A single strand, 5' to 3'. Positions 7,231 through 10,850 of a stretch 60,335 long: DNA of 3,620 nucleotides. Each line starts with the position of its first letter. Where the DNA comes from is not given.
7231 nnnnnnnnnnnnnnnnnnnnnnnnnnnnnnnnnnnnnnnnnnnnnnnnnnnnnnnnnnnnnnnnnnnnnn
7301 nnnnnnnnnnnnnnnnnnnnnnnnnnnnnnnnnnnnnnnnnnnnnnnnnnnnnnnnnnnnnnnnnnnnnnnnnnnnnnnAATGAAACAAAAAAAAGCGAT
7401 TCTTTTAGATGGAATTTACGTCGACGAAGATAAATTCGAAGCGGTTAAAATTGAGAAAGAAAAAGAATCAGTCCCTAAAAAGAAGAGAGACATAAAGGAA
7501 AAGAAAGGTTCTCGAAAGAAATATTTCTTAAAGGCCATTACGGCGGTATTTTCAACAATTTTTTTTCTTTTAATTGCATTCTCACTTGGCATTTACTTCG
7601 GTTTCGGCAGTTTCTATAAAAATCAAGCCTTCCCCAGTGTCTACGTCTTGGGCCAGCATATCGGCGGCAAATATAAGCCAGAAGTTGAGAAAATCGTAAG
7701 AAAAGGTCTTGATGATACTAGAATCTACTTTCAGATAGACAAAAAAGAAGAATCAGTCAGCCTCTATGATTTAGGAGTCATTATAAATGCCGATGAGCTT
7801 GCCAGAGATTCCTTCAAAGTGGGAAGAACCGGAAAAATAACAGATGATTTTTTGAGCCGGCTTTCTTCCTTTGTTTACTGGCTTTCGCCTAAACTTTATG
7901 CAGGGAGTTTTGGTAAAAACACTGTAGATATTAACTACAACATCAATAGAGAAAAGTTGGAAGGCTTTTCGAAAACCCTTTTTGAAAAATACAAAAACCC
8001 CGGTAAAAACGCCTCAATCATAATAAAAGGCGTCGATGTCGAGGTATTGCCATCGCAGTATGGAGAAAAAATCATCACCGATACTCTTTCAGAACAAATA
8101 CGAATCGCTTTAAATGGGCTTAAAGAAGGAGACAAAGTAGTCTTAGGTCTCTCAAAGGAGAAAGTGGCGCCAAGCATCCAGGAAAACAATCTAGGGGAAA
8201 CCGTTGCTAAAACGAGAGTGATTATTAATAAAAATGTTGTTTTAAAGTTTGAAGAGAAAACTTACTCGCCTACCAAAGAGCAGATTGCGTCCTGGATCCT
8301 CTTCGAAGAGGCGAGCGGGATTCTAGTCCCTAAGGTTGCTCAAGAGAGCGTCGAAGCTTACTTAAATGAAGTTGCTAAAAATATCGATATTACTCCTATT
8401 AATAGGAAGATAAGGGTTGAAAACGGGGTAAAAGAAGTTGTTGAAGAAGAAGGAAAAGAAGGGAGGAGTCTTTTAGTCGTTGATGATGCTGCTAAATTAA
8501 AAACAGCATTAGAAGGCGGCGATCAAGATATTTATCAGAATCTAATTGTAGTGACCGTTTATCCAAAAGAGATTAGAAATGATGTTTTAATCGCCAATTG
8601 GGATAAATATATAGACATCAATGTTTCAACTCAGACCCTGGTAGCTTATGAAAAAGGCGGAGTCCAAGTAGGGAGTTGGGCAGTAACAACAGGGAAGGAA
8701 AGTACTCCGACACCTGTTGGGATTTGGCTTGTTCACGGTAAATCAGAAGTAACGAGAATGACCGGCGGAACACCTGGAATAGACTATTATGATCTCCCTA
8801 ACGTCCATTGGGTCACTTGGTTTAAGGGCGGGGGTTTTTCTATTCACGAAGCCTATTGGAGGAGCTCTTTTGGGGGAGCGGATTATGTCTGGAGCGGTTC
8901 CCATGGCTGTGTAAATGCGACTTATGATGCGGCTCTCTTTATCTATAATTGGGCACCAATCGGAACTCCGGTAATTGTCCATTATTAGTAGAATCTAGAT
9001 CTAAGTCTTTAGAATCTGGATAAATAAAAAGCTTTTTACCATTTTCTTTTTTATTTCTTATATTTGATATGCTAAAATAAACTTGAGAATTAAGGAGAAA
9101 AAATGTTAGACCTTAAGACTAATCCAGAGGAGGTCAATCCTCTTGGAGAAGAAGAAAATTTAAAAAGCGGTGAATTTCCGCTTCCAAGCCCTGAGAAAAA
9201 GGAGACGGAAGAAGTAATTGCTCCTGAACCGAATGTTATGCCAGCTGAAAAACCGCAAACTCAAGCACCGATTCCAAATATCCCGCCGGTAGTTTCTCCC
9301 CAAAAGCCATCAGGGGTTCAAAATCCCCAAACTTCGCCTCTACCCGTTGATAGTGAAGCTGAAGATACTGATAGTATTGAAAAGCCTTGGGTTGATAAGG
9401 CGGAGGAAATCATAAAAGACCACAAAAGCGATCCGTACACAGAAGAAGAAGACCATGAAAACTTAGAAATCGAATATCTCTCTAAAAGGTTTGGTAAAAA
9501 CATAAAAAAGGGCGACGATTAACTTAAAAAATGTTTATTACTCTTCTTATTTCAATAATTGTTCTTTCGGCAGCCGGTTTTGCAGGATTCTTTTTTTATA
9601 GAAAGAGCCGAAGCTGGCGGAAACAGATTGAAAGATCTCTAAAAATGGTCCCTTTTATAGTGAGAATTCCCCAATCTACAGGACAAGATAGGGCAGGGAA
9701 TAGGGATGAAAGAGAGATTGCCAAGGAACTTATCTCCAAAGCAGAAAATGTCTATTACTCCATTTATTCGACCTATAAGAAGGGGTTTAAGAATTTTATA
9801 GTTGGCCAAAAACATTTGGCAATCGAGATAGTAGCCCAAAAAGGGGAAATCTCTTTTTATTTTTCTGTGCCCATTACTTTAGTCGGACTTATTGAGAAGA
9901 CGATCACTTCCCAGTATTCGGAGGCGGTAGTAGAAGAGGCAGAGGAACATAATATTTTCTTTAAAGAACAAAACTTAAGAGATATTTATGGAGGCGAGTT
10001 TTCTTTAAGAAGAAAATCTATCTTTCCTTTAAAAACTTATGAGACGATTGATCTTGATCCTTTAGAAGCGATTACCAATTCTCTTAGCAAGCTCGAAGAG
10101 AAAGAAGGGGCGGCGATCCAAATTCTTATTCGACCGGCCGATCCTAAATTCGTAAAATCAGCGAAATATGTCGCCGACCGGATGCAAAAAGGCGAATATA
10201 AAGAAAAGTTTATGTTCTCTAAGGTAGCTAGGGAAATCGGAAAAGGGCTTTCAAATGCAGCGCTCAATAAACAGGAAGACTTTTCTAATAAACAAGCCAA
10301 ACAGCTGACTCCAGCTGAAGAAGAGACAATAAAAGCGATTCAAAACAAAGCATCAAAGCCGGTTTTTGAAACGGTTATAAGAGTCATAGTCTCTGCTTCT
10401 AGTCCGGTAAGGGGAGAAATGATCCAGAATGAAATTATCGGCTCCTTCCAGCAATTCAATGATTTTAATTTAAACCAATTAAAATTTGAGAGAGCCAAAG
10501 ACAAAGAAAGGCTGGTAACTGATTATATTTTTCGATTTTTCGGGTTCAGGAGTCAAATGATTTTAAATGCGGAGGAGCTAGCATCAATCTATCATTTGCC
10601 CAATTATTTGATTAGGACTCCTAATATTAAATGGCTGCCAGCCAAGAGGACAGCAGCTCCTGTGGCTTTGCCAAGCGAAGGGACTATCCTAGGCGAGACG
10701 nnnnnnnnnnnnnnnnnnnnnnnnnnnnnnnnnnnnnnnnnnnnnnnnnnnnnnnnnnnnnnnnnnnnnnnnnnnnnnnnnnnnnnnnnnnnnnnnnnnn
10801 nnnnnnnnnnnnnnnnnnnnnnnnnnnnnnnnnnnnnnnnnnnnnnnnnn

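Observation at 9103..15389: Operon of an orphan TraD/VirD4-like membrane ATPase, a 979-aa coiled-coil protein and two acidic proteins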

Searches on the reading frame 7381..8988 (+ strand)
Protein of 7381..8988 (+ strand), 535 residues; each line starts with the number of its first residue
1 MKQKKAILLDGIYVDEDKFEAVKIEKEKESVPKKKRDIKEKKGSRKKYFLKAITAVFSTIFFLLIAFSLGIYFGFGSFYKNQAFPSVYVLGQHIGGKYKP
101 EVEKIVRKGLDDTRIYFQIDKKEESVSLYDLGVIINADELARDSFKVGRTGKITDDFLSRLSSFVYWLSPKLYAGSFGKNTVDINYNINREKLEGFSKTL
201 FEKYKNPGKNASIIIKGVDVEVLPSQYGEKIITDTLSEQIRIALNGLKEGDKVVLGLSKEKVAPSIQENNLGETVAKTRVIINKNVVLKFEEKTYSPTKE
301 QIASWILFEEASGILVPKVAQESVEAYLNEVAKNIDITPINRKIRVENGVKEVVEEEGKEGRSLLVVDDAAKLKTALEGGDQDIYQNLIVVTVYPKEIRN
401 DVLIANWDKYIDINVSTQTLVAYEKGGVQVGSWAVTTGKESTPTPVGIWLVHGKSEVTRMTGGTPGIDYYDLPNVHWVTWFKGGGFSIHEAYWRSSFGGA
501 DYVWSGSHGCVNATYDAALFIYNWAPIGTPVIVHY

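Call 3: search_protein_families(library=pfam, proteins=[window:7381-8988:+], max_evalue=1)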
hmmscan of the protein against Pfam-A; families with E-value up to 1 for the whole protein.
window:7381-8988:+ (535 aa): 3 families
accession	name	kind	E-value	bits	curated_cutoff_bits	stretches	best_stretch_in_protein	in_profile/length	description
PF03734.19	YkuD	-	5e-20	73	23.4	1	408-533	1-146/146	L,D-transpeptidase catalytic domain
PF12229.13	PG_binding_4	-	5.9e-16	59.1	22.1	2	129-247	6-111/117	Putative peptidoglycan binding domain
PF09716.15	ETRAMP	-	0.98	9.9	29.1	0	22-72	28-76/81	Malarial early transcribed membrane protein (ETRAMP)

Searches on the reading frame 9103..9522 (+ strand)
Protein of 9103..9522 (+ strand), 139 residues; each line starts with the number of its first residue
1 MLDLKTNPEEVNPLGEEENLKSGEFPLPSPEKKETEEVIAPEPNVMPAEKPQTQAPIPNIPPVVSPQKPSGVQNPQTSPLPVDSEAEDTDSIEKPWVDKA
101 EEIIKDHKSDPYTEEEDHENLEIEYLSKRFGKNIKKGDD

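Call 3: search_protein_families(library=pfam, proteins=[window:9103-9522:+], max_evalue=1)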
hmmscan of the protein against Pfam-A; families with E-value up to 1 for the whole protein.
window:9103-9522:+ (139 aa): 0 families
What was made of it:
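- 9103..9522 (+): Gene A: 139-aa acidic protein (pI 4.4) with a Pro-rich N-terminal half of low-complexity composition and a conserved C-terminal ~65 aa (nt 9319-9519; motif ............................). Candidate adaptor or regulator of B. No Pfam hit (call 3).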

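Call 4: search_protein_families(library=ncbifam, proteins=[window:9103-9522:+], max_evalue=1)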
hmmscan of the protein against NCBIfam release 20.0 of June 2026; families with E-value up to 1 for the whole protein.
window:9103-9522:+ (139 aa): 1 family
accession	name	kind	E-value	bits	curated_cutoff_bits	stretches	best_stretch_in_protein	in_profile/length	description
TIGR02116.1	toxin_Txe_YoeB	equivalog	0.0051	17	51.8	1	92-126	15-49/80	Txe/YoeB family addiction module toxin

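Call 5: search_protein_families(library=padloc, proteins=[window:9103-9522:+], max_evalue=1)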
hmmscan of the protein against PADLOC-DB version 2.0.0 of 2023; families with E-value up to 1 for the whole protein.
window:9103-9522:+ (139 aa): 0 families

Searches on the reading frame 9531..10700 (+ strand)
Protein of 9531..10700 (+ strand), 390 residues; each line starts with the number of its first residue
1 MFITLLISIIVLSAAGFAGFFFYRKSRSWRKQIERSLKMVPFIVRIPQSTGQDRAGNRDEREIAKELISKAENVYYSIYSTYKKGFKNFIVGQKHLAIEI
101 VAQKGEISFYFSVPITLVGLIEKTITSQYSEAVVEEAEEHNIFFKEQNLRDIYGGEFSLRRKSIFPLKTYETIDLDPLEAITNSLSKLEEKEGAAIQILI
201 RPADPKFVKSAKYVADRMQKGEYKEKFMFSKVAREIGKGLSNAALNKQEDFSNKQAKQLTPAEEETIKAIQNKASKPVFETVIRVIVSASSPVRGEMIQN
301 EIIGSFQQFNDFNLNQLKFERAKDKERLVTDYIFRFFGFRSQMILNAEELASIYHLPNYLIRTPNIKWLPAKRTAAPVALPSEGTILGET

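Call 90: search_solved_structures(query=A6, max_evalue=10)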
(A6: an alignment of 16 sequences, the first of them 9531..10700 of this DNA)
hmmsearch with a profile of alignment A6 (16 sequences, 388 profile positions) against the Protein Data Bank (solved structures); distinct sequences matched with E-value up to 10: 3.
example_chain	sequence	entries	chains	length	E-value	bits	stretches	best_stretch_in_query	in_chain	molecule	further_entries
4rv1_A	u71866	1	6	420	0.089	14.9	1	198-300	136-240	Engineered Protein OR497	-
4hxt_A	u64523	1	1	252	0.64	12.1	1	198-300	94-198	De Novo Protein OR329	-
6n4n_C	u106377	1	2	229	5.1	9.1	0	29-70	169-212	Rosetta-designed danoprevir/NS3a complex reader 2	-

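Call 91: search_protein_families(library=pfam, alignment_id=A6, max_evalue=1)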
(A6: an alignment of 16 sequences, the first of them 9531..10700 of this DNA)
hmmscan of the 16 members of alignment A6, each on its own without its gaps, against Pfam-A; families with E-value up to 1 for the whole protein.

A. member 1, window:9531-10700:+ (390 aa): 1 family
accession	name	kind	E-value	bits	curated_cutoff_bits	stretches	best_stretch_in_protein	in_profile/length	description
PF24131.1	DUF7398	-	0.005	17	27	1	203-302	24-124/171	Family of unknown function (DUF7398)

B. families by the number of members that match (of 16 scanned): 19 families
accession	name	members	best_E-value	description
PF01935.23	DUF87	3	0.003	Helicase HerA, central domain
PF01580.24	FtsK_SpoIIIE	3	0.009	FtsK/SpoIIIE family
PF10412.15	TrwB_AAD_bind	2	0.015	Type IV secretion-system coupling protein DNA-binding domain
PF24131.1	DUF7398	1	0.005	Family of unknown function (DUF7398)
PF20300.4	prok_STING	1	0.0075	Prokaryotic STING domain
PF05404.17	TRAP-delta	1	0.043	Translocon-associated protein, delta subunit precursor (TRAP-delta)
PF20675.2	MPH2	1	0.045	Maintenance of Photosystem II under High light 2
PF15387.11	DUF4611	1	0.05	Domain of unknown function (DUF4611)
PF13401.12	AAA_22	1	0.1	AAA domain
PF01384.25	PHO4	1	0.12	Phosphate transporter family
PF23125.1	Xre-MbcA-ParS_M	1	0.12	Antitoxin Xre/MbcA/ParS-like, middle domain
PF23067.1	MG280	1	0.13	Uncharacterised protein MG280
PF00270.35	DEAD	1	0.14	DEAD/DEAH box helicase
PF14155.11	DUF4307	1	0.18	Domain of unknown function (DUF4307)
PF13191.12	AAA_16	1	0.24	AAA ATPase domain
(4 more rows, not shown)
